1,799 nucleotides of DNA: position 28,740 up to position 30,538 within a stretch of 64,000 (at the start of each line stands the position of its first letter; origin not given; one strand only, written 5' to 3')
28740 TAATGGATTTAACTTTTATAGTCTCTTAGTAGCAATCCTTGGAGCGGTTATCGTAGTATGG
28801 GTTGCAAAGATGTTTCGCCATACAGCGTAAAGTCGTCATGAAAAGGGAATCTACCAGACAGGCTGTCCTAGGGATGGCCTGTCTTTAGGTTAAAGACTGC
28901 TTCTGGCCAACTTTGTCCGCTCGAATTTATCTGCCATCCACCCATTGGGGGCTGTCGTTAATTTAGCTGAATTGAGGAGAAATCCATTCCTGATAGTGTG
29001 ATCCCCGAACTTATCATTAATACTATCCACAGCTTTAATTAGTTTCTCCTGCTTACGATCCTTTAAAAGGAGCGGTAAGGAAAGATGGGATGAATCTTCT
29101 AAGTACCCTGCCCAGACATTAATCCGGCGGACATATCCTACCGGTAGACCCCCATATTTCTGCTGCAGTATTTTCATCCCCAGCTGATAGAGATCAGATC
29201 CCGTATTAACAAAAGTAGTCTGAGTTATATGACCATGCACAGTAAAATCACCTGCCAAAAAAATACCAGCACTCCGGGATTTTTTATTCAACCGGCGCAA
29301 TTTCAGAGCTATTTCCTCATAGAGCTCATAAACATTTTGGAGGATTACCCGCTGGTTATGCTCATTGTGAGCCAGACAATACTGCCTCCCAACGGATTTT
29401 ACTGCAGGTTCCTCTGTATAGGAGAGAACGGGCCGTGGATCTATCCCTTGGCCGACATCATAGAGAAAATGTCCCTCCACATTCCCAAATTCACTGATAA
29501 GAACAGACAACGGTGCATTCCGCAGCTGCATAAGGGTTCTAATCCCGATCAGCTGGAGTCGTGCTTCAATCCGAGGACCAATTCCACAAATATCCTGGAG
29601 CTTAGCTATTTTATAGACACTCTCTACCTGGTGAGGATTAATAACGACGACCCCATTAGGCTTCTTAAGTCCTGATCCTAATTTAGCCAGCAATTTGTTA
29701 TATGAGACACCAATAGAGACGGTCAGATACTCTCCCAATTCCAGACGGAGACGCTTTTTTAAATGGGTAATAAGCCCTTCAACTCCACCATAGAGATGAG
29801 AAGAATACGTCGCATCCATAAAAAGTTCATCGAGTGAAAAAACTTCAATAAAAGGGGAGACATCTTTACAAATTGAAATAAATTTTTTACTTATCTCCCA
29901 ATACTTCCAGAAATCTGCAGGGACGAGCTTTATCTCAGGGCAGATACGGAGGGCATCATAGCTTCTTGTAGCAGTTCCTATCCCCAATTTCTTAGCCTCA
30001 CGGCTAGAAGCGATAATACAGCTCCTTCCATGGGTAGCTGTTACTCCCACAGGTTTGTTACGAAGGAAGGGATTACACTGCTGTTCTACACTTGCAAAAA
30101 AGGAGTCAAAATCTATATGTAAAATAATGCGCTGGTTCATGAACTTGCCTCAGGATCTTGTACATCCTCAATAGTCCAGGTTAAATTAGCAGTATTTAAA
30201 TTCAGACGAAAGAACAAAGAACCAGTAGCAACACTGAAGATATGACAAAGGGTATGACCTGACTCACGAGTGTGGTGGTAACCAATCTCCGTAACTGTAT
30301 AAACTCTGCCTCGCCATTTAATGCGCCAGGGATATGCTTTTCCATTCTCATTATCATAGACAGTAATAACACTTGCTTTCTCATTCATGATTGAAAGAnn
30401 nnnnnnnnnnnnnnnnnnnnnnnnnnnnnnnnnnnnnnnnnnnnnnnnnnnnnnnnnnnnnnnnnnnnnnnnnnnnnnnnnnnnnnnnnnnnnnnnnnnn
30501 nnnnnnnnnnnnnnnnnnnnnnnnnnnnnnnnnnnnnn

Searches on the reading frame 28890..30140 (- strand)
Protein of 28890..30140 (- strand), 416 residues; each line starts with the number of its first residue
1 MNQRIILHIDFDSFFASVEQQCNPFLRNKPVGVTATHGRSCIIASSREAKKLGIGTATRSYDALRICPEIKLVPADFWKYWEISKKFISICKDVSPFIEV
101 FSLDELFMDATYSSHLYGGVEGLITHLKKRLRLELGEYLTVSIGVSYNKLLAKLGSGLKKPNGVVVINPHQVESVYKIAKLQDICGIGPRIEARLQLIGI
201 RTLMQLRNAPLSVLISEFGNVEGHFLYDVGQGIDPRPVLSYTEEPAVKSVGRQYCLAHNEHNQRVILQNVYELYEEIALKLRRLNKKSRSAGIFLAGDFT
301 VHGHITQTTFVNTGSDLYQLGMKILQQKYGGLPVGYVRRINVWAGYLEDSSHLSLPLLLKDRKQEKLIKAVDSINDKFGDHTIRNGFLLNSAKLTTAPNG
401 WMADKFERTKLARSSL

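Call 5: search_protein_families(library=pfam, proteins=[window:28890-30140:-])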
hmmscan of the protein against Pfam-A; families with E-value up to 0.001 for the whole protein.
window:28890-30140:- (416 aa): 3 families
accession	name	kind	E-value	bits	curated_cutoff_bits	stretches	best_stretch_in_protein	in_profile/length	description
PF00817.25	IMS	-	2.7e-38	131.6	23.2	1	9-156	1-147/148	impB/mucB/samB family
PF21999.2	IMS_HHH_1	-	6e-10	39.9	27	1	183-234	2-53/53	DNA polymerase-iota, thumb domain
PF11799.13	IMS_C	-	4.4e-07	30.7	20.7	1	248-354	2-106/109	impB/mucB/samB family C-terminal domain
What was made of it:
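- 28890..30140 (-): Y-family (DinB-like) translesion DNA polymerase, the third gene of the operon. Pfam IMS, IMS_HHH_1 and IMS_C (call 5).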

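Call 29: search_protein_families(library=ncbifam, proteins=[window:28890-30140:-], max_evalue=0.1)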
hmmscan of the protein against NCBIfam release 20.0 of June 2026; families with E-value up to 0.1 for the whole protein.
window:28890-30140:- (416 aa): 10 families
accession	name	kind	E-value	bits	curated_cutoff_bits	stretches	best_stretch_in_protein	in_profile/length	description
NF002848.0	PRK03103.1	subfamily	2.1e-66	224.1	381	1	2-394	2-397/410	DNA polymerase IV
NF002677.0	PRK02406.1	equivalog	3.7e-63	213.8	256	1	2-300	4-297/357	DNA polymerase IV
NF003015.0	PRK03858.1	subfamily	1.7e-60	205.2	367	1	4-393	7-390/399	DNA polymerase IV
NF010731.0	PRK14133.1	equivalog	3e-57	194.4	362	1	3-327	2-319/352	DNA polymerase IV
NF002492.0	PRK01810.1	equivalog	4.4e-56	190.3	399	1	2-391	8-397/412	DNA polymerase IV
NF002882.0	PRK03348.1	equivalog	2.5e-54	184.8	389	1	2-303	3-302/461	DNA polymerase IV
NF002751.0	PRK02794.1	equivalog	2.8e-53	181.3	371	1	5-392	39-421/425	DNA polymerase IV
NF002292.0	PRK01216.1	equivalog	3.7e-38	131.5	339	1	5-299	2-294/351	DNA polymerase IV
NF002883.0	PRK03352.1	equivalog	5e-37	127.9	330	1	3-281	4-277/347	DNA polymerase IV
NF002955.0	PRK03609.1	subfamily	8.9e-24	84.2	431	1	8-221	4-221/422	translesion error-prone DNA polymerase V subunit UmuC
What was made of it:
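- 28890..30140 (-): NCBIfam Pol IV models match at E = 2e-66 but below their cut-offs (call 29).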

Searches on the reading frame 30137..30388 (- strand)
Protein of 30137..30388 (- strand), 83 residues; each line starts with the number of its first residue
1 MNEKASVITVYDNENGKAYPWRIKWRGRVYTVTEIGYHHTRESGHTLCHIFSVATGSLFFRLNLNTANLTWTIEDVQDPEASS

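Call 5: search_protein_families(library=pfam, proteins=[window:30137-30388:-])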
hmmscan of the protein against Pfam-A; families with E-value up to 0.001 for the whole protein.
window:30137-30388:- (83 aa): 0 families

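Call 29: search_protein_families(library=ncbifam, proteins=[window:30137-30388:-], max_evalue=0.1)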
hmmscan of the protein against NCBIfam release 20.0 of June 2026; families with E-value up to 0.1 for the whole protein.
window:30137-30388:- (83 aa): 0 families

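Call 30: search_protein_families(library=pfam, proteins=[window:30137-30388:-], max_evalue=10)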
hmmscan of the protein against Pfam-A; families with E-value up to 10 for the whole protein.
window:30137-30388:- (83 aa): 2 families
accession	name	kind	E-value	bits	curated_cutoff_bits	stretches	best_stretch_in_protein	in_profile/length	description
PF05521.18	Phage_HCP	-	0.044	14.8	25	1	7-44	60-96/106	Phage head completion protein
PF20114.4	DUF6504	-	0.13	13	24.2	1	16-39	23-46/103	Domain of unknown function (DUF6504)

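Call 49: find_homologous_proteins(query=window:30137-30388:-, max_evalue=0.01)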
Query window:30137-30388:- (83 aa): 15 proteins with E <= 0.01 among 16 candidates.
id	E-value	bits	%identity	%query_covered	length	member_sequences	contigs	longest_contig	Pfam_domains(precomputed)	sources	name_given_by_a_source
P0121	2.1e-44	167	85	99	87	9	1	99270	-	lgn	-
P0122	2.6e-41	157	82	99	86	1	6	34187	-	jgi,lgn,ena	-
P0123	6.3e-37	143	77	99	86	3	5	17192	-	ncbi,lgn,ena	-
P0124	1.3e-36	142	78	96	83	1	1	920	-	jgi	jgi:hypothetical protein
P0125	8.1e-34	133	72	99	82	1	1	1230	-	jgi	jgi:hypothetical protein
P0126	3.1e-33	131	73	94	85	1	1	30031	-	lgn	-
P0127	5.6e-33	130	71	99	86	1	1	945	-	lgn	-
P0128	1.8e-30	122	65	100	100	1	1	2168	-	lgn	-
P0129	5.2e-30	121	69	98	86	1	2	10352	-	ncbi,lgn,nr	ncbi:MAG TPA: hypothetical protein VG935_02115 [Patescibacteria group bacterium]|nr:hypothetical pro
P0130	7.8e-30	120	65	99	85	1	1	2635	-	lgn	-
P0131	3.1e-29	118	84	77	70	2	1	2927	-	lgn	-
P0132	2.9e-28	115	61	100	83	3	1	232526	-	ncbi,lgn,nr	ncbi:MAG: hypothetical protein HZC02_00395 [Candidatus Levybacteria bacterium]|nr:hypothetical prote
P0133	1.1e-27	113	67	94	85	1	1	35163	-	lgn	-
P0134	1.4e-22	97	60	90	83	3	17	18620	-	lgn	-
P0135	1.6e-14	71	48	99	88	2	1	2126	-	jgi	-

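Call 52: search_protein_families(library=pfam, alignment_id=A2, max_evalue=1)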
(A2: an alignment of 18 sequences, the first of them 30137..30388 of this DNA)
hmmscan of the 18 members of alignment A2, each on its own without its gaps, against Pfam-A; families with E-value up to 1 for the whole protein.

A. member 1, window:30137-30388:- (83 aa): 2 families
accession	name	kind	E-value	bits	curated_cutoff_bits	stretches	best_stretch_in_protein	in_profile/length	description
PF05521.18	Phage_HCP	-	0.044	14.8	25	1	7-44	60-96/106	Phage head completion protein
PF20114.4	DUF6504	-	0.13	13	24.2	1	16-39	23-46/103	Domain of unknown function (DUF6504)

B. families by the number of members that match (of 18 scanned): 7 families
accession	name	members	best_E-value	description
PF20114.4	DUF6504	8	0.0045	Domain of unknown function (DUF6504)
PF05521.18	Phage_HCP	7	0.042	Phage head completion protein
PF04218.19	CENP-B_N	1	0.0013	CENP-B N-terminal DNA-binding domain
PF21423.2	AhtL-like_1st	1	0.038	Pyrogallol hydroxytransferase large subunit-like, domain 1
PF19644.4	DUF6147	1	0.056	Family of unknown function (DUF6147)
PF16409.10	DUF5017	1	0.12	Domain of unknown function (DUF5017)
PF18083.6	PutA_N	1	0.28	Proline utilization A N-terminal domain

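Call 59: predict_structure(alignment_id=A3)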
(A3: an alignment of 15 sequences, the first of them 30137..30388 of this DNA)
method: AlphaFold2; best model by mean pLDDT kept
length: 83 residues; sequences in the alignment: 15
mean_pLDDT: 91.6   pTM: 0.78
mean pLDDT of the five models: 91.6, 90.4, 89.6, 89.2, 79.2
residues with pLDDT >= 90: 66; 70-90: 14; 50-70: 3; < 50: 0
segments of 3 or more residues with pLDDT < 50: none
pLDDT, mean of each block of 10 residues (from residue 1): 90 91 96 94 91 94 95 92 63
secondary structure, 60 per line:
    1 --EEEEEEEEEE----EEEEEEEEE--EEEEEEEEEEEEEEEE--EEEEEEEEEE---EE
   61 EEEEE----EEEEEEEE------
elements in order: E3-12 E17-25 E28-43 E46-55 E59-65 E70-77

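Call 61: search_protein_representatives(alignment_id=A3)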
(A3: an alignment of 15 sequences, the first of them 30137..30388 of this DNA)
Query: 15 sequences, 86 profile positions. Proteins with E-value up to 0.001 (for the whole library): 506; up to 1e-10: 180; up to 1e-30: 2. The best 150 are listed.
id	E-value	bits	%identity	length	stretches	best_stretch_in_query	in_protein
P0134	7.6e-37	141.3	-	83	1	1-83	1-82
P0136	2.3e-33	130.1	-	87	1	1-85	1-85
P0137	3.9e-29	116.6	-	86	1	1-85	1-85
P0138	3.8e-28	113.4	-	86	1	1-83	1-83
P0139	3.3e-27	110.4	-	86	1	1-86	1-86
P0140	3.5e-27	110.3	-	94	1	3-75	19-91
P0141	3.5e-27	110.3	-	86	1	1-84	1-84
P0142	4.2e-27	110.1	-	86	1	1-85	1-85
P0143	7.2e-27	109.3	-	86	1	1-83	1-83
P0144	2.9e-26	107.4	-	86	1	1-84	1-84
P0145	8.8e-26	105.9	-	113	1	1-83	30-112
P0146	1.1e-25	105.5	-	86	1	1-84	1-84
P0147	1.3e-25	105.3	-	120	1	1-86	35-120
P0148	4.1e-25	103.7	-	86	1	1-85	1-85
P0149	9.6e-25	102.5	-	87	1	1-85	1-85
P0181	7.0e-20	86.9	-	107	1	8-84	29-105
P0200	2.9e-18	81.8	-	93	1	4-83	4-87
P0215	2.8e-17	78.6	-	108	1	19-84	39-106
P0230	6.7e-16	74.2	-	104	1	3-79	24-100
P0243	2.2e-15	72.5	-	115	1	1-81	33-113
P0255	6.7e-15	71.0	-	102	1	2-83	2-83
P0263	3.0e-14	68.9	-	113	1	1-84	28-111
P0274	4.7e-13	65.0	-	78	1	16-83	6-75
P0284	1.2e-12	63.8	-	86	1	15-84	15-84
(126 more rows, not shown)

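Call 63: search_protein_families(library=pfam, proteins=[P0145, P0181, P0200, P0215, P0230, P0243, P0255, P0263, P0274, P0284], max_evalue=0.1)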
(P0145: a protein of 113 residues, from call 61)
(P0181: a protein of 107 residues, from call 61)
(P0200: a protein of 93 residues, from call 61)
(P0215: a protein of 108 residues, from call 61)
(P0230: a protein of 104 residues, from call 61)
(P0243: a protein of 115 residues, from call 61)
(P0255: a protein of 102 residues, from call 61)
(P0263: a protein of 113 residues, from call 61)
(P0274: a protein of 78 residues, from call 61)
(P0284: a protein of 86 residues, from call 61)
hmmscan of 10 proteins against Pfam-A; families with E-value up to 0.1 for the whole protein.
P0145 (113 aa): 0 families

P0181 (107 aa): 0 families

P0200 (93 aa): 0 families

P0215 (108 aa): 0 families

P0230 (104 aa): 3 families
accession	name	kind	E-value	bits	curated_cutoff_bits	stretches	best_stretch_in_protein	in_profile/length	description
PF20114.4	DUF6504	-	1.7e-05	25.4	24.2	1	23-68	3-50/103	Domain of unknown function (DUF6504)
PF24043.1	DUF7352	-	0.027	15.2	27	1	16-80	24-91/97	Domain of unknown function (DUF7352)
PF14005.11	YpjP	-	0.079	13.4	27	1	16-89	20-92/134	YpjP-like protein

P0243 (115 aa): 0 families

P0255 (102 aa): 1 family
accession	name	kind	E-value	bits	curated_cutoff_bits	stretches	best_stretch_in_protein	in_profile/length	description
PF20114.4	DUF6504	-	0.0034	18.1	24.2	1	5-48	6-51/103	Domain of unknown function (DUF6504)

P0263 (113 aa): 0 families

P0274 (78 aa): 0 families

P0284 (86 aa): 0 families
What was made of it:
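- Tried and rejected: Only a distant DUF6504 link emerged (calls 52, 63).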

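Call 65: fold_search(model_id=the predicted structure, library=pdb)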
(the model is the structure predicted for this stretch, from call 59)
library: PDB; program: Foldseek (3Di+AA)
matches with E <= 10: 797; with E <= 0.001: 0
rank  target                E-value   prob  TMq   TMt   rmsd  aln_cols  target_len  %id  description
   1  3ve1_C                6.8e-02  0.77  0.32  0.07  10.3        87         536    9  The 2.9 angstrom crystal structure of Transferrin binding protein B (TbpB) from serogroup B M982 Neisseria meningitidi (released 2012-02-22)
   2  5kkx_A                1.6e-01  0.69  0.32  0.14   9.1        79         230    8  Crystal structure of a TbpB C-lobe mutant from Neisseria meningitidis M982 (released 2017-07-19)
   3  8vd8_A                4.2e-01  0.25  0.32  0.07  11.9        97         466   10  SaPI1 portal structure in mature capsids containing DNA (released 2024-01-10)
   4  3b2k                  4.2e-01  0.09  0.22  0.16  13.5        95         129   15  Iodide derivative of human LFABP (released 2012-06-20)
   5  8v8b                  5.0e-01  0.57  0.43  0.09  10.8        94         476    8  Structure of 80alpha portal protein expressed in E. coli (released 2024-01-10)
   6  7fwi_A                5.3e-01  0.33  0.35  0.23  11.6       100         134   10  Crystal Structure of human FABP5 in complex with 2-(indole-1-carbonylamino)benzoic acid, i.e. SMILES c12N(C(=O)Nc3c(cc (released 2023-06-14)
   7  5kkx_B                5.6e-01  0.47  0.36  0.15  10.3        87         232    8  Crystal structure of a TbpB C-lobe mutant from Neisseria meningitidis M982 (released 2017-07-19)
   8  3b2h                  6.2e-01  0.08  0.22  0.16  13.5        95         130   15  Iodide derivative of human LFABP at high resolution (released 2012-06-20)
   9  3nec_C                6.6e-01  0.38  0.40  0.24   8.7       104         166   10  Crystal Structure of Toxoplasma gondii Profilin (released 2010-09-29)
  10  1o8v                  6.6e-01  0.23  0.33  0.22  12.8       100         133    9  The crystal structure of Echinococcus granulosus fatty-acid-binding protein 1 (released 2003-06-19)
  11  9azz_A                6.6e-01  0.14  0.27  0.16  14.6       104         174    8  Crystal structure of outer membrane lipoprotein carrier protein (LolA) from Ehrlichia ruminantium (released 2024-03-20)
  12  2bs6_B                6.9e-01  0.54  0.42  0.40  10.9        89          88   16  LECTIN FROM RALSTONIA SOLANACEARUM COMPLEXED WITH XYLOGLUCAN FRAGMENT (released 2005-05-19)
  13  8vde_P1               6.9e-01  0.54  0.44  0.09  10.7        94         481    8  SaPI1 portal-capsid interface in mature capsids with DNA (released 2024-01-10)
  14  1lfo                  6.9e-01  0.15  0.28  0.19  12.4        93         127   10  LIVER FATTY ACID BINDING PROTEIN-OLEATE COMPLEX (released 1997-06-16)
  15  9l35_A                6.9e-01  0.15  0.27  0.10   9.7        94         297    7  Crystal structure of C45G9.5 protein from Caenorhabditis elegans (released 2025-12-17)
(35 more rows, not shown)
